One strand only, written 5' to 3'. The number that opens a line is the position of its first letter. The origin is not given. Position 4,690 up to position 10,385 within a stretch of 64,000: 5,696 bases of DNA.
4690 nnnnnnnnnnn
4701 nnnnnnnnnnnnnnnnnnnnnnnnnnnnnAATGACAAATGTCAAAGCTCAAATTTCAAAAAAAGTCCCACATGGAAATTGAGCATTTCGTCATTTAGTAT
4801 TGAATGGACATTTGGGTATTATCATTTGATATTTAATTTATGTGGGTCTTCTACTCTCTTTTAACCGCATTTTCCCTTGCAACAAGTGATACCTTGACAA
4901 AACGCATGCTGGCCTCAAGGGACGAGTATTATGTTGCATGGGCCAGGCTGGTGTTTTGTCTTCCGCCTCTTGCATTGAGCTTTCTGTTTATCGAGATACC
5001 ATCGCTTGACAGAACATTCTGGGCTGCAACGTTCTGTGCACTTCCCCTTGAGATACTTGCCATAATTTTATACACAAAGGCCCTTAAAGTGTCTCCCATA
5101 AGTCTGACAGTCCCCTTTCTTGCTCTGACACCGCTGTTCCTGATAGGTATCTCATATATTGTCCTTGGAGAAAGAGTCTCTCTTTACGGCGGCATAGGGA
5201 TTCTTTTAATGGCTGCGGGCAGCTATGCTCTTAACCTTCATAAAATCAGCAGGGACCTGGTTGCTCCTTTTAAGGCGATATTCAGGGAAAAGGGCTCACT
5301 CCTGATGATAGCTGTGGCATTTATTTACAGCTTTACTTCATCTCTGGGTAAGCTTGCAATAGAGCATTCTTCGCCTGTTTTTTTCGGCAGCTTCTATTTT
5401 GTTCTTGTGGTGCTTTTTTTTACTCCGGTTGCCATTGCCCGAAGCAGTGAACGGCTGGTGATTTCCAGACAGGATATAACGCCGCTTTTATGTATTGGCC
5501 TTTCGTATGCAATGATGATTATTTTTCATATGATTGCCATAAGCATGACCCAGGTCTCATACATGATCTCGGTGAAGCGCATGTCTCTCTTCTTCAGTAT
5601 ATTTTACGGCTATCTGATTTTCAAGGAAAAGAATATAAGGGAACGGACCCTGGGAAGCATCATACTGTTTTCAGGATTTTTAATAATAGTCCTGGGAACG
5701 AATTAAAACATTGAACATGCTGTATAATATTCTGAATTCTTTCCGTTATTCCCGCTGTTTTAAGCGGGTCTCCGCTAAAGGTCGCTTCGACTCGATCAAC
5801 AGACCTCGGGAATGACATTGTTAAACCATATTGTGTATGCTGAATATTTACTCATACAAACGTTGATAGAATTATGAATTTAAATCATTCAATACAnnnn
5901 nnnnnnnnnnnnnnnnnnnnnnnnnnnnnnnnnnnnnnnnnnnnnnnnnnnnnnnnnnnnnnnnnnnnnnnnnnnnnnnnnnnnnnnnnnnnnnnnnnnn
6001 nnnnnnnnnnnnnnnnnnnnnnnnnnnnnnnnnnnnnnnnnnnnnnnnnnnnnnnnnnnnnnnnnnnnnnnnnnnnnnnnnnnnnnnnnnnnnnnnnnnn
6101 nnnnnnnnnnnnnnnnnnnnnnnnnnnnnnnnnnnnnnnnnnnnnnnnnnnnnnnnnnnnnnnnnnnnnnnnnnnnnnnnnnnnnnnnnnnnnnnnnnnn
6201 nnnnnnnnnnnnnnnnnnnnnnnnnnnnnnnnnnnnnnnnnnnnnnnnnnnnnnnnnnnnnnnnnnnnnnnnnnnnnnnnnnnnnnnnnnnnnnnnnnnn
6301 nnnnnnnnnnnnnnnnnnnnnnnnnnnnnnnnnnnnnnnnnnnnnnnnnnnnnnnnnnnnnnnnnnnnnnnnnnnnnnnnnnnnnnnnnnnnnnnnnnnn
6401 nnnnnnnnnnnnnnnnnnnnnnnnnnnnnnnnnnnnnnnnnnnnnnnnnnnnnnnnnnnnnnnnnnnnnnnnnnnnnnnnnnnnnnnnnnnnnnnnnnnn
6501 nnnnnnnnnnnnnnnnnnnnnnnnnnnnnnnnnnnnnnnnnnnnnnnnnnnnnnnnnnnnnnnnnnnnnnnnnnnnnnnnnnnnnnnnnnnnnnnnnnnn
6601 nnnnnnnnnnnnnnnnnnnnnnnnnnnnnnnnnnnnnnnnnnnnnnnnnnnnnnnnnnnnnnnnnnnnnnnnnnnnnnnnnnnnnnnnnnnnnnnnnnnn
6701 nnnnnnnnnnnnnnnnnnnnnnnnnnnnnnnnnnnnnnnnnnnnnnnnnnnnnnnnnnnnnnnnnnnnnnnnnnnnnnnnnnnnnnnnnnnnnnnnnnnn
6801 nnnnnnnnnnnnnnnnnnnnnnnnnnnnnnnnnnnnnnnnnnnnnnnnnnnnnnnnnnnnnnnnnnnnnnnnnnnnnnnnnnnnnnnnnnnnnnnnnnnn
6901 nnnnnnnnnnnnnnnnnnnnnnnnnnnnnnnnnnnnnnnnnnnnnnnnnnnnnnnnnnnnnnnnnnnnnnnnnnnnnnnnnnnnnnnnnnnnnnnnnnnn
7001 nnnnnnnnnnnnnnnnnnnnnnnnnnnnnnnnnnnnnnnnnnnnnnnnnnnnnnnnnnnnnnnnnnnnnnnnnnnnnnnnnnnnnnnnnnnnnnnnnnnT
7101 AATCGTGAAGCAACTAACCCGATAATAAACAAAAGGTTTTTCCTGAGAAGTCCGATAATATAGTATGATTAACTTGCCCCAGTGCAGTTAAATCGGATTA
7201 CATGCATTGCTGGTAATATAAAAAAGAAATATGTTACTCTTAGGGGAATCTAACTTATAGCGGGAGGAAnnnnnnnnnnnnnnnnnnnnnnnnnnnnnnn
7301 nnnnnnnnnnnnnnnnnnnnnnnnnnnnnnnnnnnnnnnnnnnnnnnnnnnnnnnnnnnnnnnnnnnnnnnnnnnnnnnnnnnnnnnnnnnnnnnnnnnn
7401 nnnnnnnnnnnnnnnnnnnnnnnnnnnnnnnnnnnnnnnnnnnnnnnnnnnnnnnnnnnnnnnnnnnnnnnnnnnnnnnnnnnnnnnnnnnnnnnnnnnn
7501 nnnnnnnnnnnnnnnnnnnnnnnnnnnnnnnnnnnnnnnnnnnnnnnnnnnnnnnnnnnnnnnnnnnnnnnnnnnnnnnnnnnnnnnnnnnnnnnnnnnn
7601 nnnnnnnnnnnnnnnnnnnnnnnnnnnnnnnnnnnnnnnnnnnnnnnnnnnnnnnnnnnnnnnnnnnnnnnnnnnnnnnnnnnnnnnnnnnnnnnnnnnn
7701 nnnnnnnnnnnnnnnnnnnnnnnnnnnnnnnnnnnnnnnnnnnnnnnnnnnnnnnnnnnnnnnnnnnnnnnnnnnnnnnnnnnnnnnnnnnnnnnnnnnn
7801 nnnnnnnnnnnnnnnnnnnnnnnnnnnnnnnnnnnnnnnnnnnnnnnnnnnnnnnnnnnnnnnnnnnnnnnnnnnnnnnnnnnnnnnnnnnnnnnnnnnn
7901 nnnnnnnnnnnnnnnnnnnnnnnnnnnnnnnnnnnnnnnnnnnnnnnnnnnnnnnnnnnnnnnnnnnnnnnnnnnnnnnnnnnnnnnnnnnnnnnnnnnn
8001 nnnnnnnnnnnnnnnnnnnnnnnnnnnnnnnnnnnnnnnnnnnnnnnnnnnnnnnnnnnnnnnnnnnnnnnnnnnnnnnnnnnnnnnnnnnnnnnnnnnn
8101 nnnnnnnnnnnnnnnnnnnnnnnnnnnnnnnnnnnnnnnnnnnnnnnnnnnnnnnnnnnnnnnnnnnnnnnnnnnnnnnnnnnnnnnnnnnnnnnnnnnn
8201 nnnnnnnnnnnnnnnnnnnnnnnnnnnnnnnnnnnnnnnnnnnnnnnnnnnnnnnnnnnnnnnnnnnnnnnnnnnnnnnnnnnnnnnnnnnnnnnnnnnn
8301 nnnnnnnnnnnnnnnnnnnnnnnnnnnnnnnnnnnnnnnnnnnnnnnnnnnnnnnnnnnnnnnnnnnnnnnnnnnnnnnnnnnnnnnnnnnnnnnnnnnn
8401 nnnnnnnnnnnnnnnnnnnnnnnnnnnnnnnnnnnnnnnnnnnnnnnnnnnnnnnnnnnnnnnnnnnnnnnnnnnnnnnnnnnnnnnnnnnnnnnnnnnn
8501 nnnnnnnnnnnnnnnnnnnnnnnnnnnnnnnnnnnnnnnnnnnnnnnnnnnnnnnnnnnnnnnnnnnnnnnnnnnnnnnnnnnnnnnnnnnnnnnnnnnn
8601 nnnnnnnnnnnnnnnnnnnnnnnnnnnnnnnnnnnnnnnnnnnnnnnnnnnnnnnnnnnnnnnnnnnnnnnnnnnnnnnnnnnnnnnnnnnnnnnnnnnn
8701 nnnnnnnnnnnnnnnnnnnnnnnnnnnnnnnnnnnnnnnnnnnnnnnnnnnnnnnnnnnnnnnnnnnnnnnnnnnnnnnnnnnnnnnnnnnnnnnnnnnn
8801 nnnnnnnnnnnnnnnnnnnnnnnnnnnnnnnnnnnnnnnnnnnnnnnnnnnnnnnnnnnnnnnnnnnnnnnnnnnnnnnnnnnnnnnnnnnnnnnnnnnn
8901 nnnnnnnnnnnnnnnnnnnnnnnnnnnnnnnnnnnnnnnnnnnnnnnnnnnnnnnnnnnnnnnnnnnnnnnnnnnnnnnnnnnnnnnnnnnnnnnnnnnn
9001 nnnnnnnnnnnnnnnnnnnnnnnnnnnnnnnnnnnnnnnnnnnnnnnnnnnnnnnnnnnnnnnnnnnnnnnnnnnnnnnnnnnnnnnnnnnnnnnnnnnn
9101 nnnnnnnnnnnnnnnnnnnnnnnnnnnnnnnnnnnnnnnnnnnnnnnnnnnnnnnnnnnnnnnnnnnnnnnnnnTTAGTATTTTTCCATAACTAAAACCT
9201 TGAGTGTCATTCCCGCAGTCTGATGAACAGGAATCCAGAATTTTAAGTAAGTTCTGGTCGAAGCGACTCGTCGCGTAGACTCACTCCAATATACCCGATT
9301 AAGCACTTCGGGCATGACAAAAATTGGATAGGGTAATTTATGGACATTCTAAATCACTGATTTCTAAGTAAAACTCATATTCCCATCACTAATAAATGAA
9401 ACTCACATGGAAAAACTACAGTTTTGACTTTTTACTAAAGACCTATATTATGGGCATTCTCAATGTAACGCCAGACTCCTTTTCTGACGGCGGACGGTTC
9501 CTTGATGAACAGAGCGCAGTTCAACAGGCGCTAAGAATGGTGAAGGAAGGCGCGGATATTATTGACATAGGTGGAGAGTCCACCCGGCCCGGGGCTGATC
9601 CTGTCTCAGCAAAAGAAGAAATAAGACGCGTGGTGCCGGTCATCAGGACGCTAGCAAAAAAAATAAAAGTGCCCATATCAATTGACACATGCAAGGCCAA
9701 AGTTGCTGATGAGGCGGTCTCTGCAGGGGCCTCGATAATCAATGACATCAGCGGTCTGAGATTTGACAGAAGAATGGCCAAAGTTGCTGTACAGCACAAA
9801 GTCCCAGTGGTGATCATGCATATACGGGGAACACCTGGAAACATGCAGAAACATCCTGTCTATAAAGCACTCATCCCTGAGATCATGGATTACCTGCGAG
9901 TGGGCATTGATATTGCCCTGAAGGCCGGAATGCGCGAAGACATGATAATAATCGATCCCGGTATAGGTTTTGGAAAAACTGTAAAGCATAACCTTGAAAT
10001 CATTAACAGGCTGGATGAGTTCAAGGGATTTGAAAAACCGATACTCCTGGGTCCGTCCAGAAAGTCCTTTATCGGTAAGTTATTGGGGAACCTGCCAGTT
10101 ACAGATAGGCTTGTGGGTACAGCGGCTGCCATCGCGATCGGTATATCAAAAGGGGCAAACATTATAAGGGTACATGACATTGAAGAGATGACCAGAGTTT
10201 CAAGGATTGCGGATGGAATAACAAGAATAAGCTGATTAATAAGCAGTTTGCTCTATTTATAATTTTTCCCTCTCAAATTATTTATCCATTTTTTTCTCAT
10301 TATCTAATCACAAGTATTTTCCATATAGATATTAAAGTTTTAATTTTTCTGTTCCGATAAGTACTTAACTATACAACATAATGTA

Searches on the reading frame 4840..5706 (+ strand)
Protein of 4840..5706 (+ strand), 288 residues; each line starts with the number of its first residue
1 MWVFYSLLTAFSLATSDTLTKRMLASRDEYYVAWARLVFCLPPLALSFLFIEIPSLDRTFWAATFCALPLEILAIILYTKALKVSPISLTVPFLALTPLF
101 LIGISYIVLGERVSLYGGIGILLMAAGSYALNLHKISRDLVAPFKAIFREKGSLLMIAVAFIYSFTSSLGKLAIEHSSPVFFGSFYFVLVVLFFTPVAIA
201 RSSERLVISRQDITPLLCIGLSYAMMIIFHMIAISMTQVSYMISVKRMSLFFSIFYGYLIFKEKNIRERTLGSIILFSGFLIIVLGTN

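Call 64: search_protein_families(library=pfam, proteins=[window:4840-5706:+], max_evalue=0.001)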
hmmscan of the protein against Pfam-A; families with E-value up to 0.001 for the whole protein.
window:4840-5706:+ (288 aa): 2 families
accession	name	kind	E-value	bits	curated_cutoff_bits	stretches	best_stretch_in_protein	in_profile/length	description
PF00892.27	EamA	-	1.1e-24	87.7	28.2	2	2-132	3-134/135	EamA-like transporter family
PF03151.22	TPT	-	6.5e-05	22.9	30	1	177-279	29-131/291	Triose-phosphate Transporter family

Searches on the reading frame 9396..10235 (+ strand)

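Call 64: search_protein_families(library=pfam, proteins=[window:9396-10235:+], max_evalue=0.001)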
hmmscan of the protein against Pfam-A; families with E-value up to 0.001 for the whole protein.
window:9396-10235:+ (279 aa): 1 family
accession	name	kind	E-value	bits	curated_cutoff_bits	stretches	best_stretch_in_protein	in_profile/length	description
PF00809.28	Pterin_bind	-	1.2e-90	303.9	25.5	1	19-260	1-244/244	Pterin binding enzyme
